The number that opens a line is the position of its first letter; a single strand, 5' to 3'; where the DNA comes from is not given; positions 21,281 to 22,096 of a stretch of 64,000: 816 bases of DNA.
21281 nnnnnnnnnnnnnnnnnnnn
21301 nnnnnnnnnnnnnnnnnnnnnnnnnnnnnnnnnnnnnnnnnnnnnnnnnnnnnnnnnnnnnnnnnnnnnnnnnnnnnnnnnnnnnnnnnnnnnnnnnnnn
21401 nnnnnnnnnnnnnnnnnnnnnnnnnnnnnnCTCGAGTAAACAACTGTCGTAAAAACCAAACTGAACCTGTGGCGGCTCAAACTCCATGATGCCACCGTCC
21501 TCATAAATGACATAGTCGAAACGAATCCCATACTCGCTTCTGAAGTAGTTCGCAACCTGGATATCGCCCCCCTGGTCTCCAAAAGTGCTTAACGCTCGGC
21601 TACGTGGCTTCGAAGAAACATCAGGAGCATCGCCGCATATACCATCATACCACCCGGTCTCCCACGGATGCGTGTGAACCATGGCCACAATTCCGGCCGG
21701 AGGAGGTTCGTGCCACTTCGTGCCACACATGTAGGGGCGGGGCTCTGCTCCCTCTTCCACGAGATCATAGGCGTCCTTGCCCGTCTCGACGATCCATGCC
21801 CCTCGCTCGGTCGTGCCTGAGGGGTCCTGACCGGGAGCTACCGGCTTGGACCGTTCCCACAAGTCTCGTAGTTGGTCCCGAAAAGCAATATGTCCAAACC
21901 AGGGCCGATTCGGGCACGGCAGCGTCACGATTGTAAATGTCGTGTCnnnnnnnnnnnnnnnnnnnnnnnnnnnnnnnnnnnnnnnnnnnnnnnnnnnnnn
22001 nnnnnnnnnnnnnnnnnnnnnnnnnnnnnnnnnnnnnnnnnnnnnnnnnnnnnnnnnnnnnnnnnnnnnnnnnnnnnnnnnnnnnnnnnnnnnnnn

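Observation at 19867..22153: Candidate toxin/immunity cassette: JAB-like domain followed by a LamG-FN3-fused small domain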

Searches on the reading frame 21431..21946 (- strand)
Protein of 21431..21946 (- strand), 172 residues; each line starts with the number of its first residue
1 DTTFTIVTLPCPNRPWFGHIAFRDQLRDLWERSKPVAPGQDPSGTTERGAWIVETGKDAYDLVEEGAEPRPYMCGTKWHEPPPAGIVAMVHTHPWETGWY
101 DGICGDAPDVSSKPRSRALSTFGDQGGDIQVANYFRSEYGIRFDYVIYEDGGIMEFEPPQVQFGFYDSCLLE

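Call 28: predict_structure(alignment_id=A3)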
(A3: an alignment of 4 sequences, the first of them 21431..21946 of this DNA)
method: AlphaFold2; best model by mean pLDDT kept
length: 172 residues; sequences in the alignment: 4
mean_pLDDT: 49.3   pTM: 0.53
mean pLDDT of the five models: 49.3, 48.7, 42.9, 40.8, 40.7
residues with pLDDT >= 90: 0; 70-90: 21; 50-70: 58; < 50: 93
segments of 3 or more residues with pLDDT < 50: 1-9, 67-79, 94-132, 140-168
pLDDT, mean of each block of 10 residues (from residue 1): 37 64 70 59 59 74 58 44 57 44 38 32 37 50 33 39 45 46
secondary structure, 60 per line:
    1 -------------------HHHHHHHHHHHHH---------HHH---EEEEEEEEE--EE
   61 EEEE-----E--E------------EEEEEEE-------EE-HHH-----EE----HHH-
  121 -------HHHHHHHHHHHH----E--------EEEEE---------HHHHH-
elements in order: H20-32 E48-56 E59-64 E86-92 H128-139 E153-157 H167-171

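Call 31: search_protein_representatives(alignment_id=A3)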
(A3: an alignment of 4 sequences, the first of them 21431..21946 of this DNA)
Query: 4 sequences, 173 profile positions. Proteins with E-value up to 0.001 (for the whole library): 111; up to 1e-10: 10; up to 1e-30: 5. The best 111 are listed.
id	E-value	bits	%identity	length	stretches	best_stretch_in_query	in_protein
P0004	5.1e-90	316.1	-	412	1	1-173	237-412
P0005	3.8e-88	310.0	-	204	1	1-172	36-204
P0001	1.6e-87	308.0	-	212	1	1-173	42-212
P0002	1.6e-83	294.9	-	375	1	1-173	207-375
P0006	5.8e-63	228.0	-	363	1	10-172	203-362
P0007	4.2e-21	91.7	-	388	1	11-114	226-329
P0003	1.6e-17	80.1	-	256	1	1-51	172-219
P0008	1.4e-13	67.2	-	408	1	2-158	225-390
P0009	6.4e-13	65.1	-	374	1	11-100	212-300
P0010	7.3e-12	61.6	-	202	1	11-129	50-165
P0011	4.6e-10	55.8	-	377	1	11-113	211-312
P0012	6.7e-10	55.2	-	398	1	11-113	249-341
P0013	4.6e-09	52.5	-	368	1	3-110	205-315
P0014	4.9e-09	52.4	-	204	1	10-170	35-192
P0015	7.3e-09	51.9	-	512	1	8-159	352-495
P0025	6.3e-08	48.8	-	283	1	17-110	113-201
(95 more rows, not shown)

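Call 39: search_solved_structures(query=A5, max_evalue=10, show_alignments=3)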
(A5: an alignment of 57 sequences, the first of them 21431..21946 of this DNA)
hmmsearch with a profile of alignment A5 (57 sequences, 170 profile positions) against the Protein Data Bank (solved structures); distinct sequences matched with E-value up to 10: 15.
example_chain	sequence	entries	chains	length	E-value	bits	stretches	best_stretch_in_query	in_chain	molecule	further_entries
4msd_A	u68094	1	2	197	0.066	16.2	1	63-99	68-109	AMSH-like protease sst2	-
7lm3_A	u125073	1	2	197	0.14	15.1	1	63-99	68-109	AMSH-like protease sst2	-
4jxe_A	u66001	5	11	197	0.2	14.6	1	63-99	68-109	AMSH-like protease sst2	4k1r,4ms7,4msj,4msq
4zd5_A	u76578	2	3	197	0.2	14.6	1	63-99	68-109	AMSH-like protease sst2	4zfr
4zd4_A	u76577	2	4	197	0.2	14.6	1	63-99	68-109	AMSH-like protease sst2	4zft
4pqt_A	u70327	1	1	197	0.2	14.6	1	63-99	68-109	AMSH-like protease sst2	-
4msm_A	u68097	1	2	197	0.23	14.4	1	63-99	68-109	AMSH-like protease sst2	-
4nql_A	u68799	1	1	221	0.29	14.1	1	63-99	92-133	AMSH-like protease sst2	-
9le4_B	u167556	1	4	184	0.77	12.7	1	67-99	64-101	STAM-binding protein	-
3rzu_A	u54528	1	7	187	0.78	12.7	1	67-99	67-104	STAM-binding protein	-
1kbz_A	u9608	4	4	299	0.8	12.6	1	21-63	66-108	dTDP-glucose oxidoreductase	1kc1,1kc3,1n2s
7l97_A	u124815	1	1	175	0.95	12.4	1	68-100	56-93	AMSH-like protease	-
2znr_A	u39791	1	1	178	0.99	12.3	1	68-100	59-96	AMSH-like protease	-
3rzv_A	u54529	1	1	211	1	12.3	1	68-99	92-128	STAM-binding protein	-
2znv_A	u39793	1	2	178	1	12.2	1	68-100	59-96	AMSH-like protease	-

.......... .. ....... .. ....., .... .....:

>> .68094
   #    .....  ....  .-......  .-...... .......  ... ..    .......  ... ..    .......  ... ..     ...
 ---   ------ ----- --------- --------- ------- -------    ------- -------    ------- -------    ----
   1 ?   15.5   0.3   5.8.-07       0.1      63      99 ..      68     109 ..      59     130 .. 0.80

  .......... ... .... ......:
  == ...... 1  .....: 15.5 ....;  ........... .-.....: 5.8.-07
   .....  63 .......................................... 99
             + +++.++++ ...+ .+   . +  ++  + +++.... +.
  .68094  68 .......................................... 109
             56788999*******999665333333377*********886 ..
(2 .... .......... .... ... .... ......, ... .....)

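Call 41: find_related_loci(query=A3, collection=genome_contigs, flank=8000)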
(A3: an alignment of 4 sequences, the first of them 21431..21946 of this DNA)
Query A3 (172 aa) in genome_contigs; peptide patterns used: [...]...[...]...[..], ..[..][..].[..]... (x = any residue, [..] = any of these).
328 stretches matched a pattern, but none encodes a relative of the query by tblastn (E <= 1e-3).

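Call 42: find_related_loci(query=A3, collection=metagenome_contigs, flank=8000)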
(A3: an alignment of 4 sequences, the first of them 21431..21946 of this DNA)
Query A3 (172 aa) in metagenome_contigs; peptide patterns used: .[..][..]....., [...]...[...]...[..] (x = any residue, [..] = any of these).
392 stretches matched a pattern, but none encodes a relative of the query by tblastn (E <= 1e-3).

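Call 43: predict_structure(alignment_id=A5)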
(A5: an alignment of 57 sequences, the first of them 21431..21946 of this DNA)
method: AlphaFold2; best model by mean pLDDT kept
length: 172 residues; sequences in the alignment: 57
mean_pLDDT: 91.3   pTM: 0.87
mean pLDDT of the five models: 91.3, 90.8, 90.2, 89.9, 89.9
residues with pLDDT >= 90: 125; 70-90: 42; 50-70: 5; < 50: 0
segments of 3 or more residues with pLDDT < 50: none
pLDDT, mean of each block of 10 residues (from residue 1): 81 95 97 96 95 97 96 91 96 96 93 91 75 93 89 87 88 79
secondary structure, 60 per line:
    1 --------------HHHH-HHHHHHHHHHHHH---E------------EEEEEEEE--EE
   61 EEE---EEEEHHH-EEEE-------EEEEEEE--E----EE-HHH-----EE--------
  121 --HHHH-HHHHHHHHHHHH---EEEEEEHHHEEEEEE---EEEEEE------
elements in order: H15-18 H20-32 E49-56 E59-63 E67-70 E75-78 E86-92 H123-126 H128-139 E143-148 E152-157 E161-166

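Call 46: fold_search(model_id=the predicted structure, library=pdb)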
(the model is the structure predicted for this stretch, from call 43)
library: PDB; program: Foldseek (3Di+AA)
matches with E <= 10: 193; with E <= 0.001: 0
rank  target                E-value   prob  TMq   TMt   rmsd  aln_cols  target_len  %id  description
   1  9qo6_E                3.0e-01  0.23  0.32  0.20   8.6       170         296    8  9-subunit COP9 signalosome complex (released 2026-02-04)
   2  9qo4_E                3.0e-01  0.23  0.32  0.20   8.6       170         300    8  Dissociation-state-3 of 9-subunit CSN and SCF (SKP1-SKP2-CKS1) complex (released 2026-02-04)
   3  9g8m_H                4.1e-01  0.04  0.15  0.12  16.6       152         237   12  human 80S ribosome bound by a SKI2-exosome complex (released 2024-10-23)
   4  9efv_E                4.7e-01  0.21  0.28  0.19   8.2       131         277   11  Cryo-EM structure of CSN-N8CUL1 in complex with CSN5i-3 (released 2025-12-03)
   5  9u4m_Z                5.6e-01  0.08  0.26  0.18  10.9       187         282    7  Focused refinement of 19S in the substrate-engaged human 26S proteasome bound to midnolin with RPT6 at top of spiral s (released 2026-03-25)
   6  5cw4_A                8.1e-01  0.04  0.21  0.16  13.9       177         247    9  Structure of CfBRCC36-CfKIAA0157 complex (Selenium Edge) (released 2015-09-16)
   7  9egl_E                1.1e+00  0.14  0.34  0.22   7.0       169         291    9  Cryo-EM structure of COP9 signalosome precatalytic state with neddylated cullin-3 (released 2025-12-03)
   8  4qji_B                1.4e+00  0.06  0.16  0.13   6.6        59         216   17  Crystal Structure of the C-terminal CTP-binding domain of a Phosphopantothenoylcysteine decarboxylase/phosphopantothen (released 2014-07-02)
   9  9qo0_E                1.5e+00  0.10  0.33  0.22   7.9       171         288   11  Pre-activated 9-subunit COP9 signalosome and neddylated SCF (Skp1-Skp2-Cks1) complex structure (released 2026-02-18)
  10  8ow5_C                2.0e+00  0.04  0.16  0.14   6.5        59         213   17  Crystal structure of Mycobacterium smegmatis CoaB in complex with CTP and 5-methoxy-1H-indole-2-carboxylic acid (released 2024-05-08)
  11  5zgn_C                2.0e+00  0.02  0.14  0.15  17.3       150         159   14  The crystal structure of KacTA-DNA complex (released 2019-04-03)
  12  6mtz_B                2.3e+00  0.07  0.16  0.08  10.3        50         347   18  Crystal structure of an uncharacterized protein from Helicobacter pylori G27 (released 2018-12-19)
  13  2gk4_B                2.5e+00  0.10  0.18  0.15   3.4        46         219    9  The Crystal Structure of the DNA/Pantothenate Metabolism Flavoprotein from Streptococcus pneumoniae (released 2006-05-02)
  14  8owq_A                2.5e+00  0.03  0.15  0.13   6.5        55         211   20  Crystal structure of Mycobacterium smegmatis CoaB in complex with CTP and 2-(1-(3,4-dihydroxyphenyl)-5-phenyl-1H-indol (released 2024-05-08)
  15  4e8w_B                2.8e+00  0.06  0.16  0.10   4.8        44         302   14  Crystal Structure of Burkholderia cenocepacia HldA in Complex with an ATP-competitive Inhibitor (released 2012-12-26)
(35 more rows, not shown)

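Call 48: find_encoding_contigs(protein=P0006, flank=8000)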
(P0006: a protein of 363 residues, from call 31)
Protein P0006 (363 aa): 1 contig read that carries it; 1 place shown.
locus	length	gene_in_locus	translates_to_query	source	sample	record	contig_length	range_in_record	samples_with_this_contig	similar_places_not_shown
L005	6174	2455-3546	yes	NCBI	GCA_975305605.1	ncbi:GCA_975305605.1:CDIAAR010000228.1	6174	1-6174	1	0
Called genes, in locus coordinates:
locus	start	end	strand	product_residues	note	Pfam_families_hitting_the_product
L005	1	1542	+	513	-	?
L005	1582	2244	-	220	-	-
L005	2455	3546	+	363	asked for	-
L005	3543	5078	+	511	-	PF13385:Laminin_G_3 (weak), PF00041:fn3 (weak)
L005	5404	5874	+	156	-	PF00293:NUDIX, PF14815:NUDIX_4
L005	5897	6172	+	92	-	?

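Call 49: find_encoding_contigs(protein=P0007, flank=8000)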
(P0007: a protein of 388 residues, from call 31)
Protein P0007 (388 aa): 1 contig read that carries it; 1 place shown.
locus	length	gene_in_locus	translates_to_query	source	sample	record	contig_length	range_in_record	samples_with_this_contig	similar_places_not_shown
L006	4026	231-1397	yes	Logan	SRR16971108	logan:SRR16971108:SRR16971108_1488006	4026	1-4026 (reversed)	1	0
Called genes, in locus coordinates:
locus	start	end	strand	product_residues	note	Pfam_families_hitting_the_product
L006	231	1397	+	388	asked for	-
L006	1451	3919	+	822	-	PF13385:Laminin_G_3 (weak), PF00041:fn3 (weak), PF23376:Fn3_VIN3 (faint), PF25059:FN3_DSCAM-DSCAML_C (faint), PF13385:Laminin_G_3 (weak), PF00041:fn3 (weak)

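Call 50: find_encoding_contigs(protein=P0008, flank=8000)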
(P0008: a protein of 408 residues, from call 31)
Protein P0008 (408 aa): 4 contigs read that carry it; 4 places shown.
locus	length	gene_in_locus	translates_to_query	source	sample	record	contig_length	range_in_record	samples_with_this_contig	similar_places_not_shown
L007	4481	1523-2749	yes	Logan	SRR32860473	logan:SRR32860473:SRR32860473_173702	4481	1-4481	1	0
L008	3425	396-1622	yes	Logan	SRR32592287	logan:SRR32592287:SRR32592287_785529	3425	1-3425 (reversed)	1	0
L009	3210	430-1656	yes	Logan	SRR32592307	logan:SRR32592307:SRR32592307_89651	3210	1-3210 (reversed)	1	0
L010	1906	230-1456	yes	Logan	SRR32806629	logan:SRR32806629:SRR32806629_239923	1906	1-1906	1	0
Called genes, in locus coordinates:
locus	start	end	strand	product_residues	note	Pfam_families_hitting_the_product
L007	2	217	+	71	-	?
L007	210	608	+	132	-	-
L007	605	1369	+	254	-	PF01784:DUF34_NIF3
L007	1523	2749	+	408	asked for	PF06119:NIDO (faint)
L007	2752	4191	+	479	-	-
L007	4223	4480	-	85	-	?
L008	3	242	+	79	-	?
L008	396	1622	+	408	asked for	PF06119:NIDO (faint)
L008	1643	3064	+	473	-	-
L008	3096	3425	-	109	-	?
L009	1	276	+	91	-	?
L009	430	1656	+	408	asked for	PF06119:NIDO (faint)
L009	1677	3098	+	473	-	-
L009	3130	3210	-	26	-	?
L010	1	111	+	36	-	?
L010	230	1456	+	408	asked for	PF06119:NIDO (faint)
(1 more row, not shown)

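Call 55: find_encoding_contigs(protein=P0011, flank=8000, max_places=3)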
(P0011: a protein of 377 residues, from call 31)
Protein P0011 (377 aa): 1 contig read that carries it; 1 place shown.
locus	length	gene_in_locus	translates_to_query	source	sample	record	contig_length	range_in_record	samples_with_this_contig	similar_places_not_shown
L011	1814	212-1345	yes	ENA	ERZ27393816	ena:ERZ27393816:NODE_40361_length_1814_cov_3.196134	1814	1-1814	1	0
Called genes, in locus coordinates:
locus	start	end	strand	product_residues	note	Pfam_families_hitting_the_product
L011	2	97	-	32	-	?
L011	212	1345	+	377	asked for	-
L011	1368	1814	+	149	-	?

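Call 56: find_encoding_contigs(protein=P0014, flank=8000, max_places=3)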
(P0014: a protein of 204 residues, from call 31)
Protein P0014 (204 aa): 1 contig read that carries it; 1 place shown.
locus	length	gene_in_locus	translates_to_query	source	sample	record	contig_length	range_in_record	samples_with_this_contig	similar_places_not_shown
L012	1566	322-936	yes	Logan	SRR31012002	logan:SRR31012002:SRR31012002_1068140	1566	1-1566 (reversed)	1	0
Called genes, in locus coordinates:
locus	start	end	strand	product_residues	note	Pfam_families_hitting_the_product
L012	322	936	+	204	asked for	-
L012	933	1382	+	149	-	-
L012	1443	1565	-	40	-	?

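Call 57: find_encoding_contigs(protein=P0025, flank=8000, max_places=3)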
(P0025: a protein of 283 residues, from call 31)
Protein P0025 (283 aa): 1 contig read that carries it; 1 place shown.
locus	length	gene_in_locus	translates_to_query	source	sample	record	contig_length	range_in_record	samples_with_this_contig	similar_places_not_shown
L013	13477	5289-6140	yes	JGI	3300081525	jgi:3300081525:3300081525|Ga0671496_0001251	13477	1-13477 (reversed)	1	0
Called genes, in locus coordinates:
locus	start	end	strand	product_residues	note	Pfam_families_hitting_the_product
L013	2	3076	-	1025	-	?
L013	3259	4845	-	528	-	PF00501:AMP-binding, PF13193:AMP-binding_C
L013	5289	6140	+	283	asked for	-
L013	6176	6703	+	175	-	-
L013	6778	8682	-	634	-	PF00072:Response_reg, PF01590:GAF, PF13185:GAF_2, PF13492:GAF_3 (weak), PF00512:HisKA, PF02518:HATPase_c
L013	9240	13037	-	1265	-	PF08448:PAS_4, PF13426:PAS_9, PF00989:PAS, PF08448:PAS_4, PF08447:PAS_3, PF00989:PAS, PF08447:PAS_3, PF00989:PAS, +13 more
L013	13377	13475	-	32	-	?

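Call 82: search_protein_families(library=pfam, alignment_id=A5, max_evalue=1)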
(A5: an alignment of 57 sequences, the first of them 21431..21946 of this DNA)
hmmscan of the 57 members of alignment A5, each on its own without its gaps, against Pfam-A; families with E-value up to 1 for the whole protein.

A. member 1, window:21431-21946:- (172 aa): 1 family
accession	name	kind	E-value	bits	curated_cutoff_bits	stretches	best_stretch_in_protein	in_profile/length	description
PF02170.28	PAZ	-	0.12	12.8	28.8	1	118-144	50-77/123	PAZ domain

B. families by the number of members that match (of 57 scanned): 15 families
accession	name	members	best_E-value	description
PF14220.11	DUF4329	5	0.0002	Domain of unknown function (DUF4329)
PF14464.11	Prok-JAB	2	0.009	Prokaryotic homologs of the JAB domain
PF02743.24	dCache_1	1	0.009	Cache domain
PF01215.24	COX5B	1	0.058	Cytochrome c oxidase subunit Vb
PF23091.2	TNFR_ELAPOR1_6th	1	0.081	ELAPOR1-like, TNF receptor-like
PF14812.11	PBP1_TM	1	0.082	Transmembrane domain of transglycosylase PBP1 at N-terminal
PF02170.28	PAZ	1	0.12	PAZ domain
PF12613.13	FliC_D2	1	0.12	Flagellin, D2 domain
PF12483.13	GIDE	1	0.19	E3 Ubiquitin ligase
PF19085.6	Choline_bind_2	1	0.21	Choline-binding repeat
PF01398.27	JAB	1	0.23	JAB1/Mov34/MPN/PAD-1 ubiquitin protease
PF02780.25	Transketolase_C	1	0.25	Transketolase, C-terminal domain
PF05225.22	HTH_psq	1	0.28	helix-turn-helix, Psq domain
PF21392.3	COQ9_N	1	0.32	Ubiquinone biosynthesis protein COQ9, N-terminal domain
PF15284.11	PAGK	1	0.46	Phage-encoded virulence factor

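Call 85: fold_search(model_id=the predicted structure, library=viral)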
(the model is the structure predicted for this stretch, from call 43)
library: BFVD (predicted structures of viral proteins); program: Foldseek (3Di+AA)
matches with E <= 10: 222; with E <= 0.001: 0
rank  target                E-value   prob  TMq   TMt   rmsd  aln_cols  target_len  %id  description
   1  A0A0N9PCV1            5.5e-03  0.99  0.40  0.26   6.9       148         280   16  Uncharacterized protein [Acidianus rod-shaped virus 2]
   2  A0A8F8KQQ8            1.9e-02  0.93  0.37  0.38   6.8       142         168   15  Deubiquitination hydrolase [Clandestinovirus]
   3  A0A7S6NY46            1.1e-01  0.57  0.37  0.27   7.3       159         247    9  Uncharacterized protein [Bathycoccus sp. RCC716 virus 1]
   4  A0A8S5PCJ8            1.5e-01  0.54  0.33  0.11   6.8       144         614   12  Minor capsid protein [Siphoviridae sp. ctc6d98]
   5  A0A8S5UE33            1.8e-01  0.16  0.24  0.16   9.7       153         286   11  Uncharacterized protein [Siphoviridae sp. ctGQT3]
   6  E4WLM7                2.0e-01  0.28  0.32  0.27  10.9       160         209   14  (no name in the UniProt tables at hand)
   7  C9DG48                2.4e-01  0.23  0.30  0.31   6.7       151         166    6  dCMP deaminase [Delftia phage PhiW-14]
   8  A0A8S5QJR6            2.8e-01  0.33  0.34  0.12   7.8       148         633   12  Minor capsid protein [Siphoviridae sp. ctk4d14]
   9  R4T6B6                3.0e-01  0.14  0.22  0.25  14.2       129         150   13  Uncharacterized protein [Haloarcula hispanica tailed virus 2]
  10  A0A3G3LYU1            3.4e-01  0.33  0.35  0.45   8.8       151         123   16  JAB domain-containing protein [Brevibacterium phage Cantare]
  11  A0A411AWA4            4.4e-01  0.02  0.14  0.11  19.4       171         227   12  Putative baseplate assembly protein [Pantoea phage vB_PagM_LIET2]
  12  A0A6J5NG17            4.9e-01  0.21  0.28  0.21   6.0       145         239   11  JAB domain-containing protein (Fragment) [uncultured Caudovirales phage]
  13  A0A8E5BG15            6.7e-01  0.08  0.15  0.07  15.2        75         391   24  (no name in the UniProt tables at hand)
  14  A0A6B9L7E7            7.6e-01  0.35  0.39  0.54   5.2       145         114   12  JAB domain-containing protein [Mycobacterium phage Onyinye]
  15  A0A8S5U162            8.1e-01  0.11  0.25  0.29   8.6       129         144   13  Uncharacterized protein [Myoviridae sp. ctumZ20]
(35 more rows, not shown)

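Call 92: search_protein_families(library=padloc, proteins=[P0025], max_evalue=0.1)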
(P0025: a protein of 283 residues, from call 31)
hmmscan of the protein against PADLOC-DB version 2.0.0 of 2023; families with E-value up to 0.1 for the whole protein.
P0025 (283 aa): 0 families

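Call 93: search_protein_families(library=phrogs, proteins=[P0025], max_evalue=0.1)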
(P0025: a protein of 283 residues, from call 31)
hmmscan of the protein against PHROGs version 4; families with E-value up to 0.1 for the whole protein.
P0025 (283 aa): 0 families
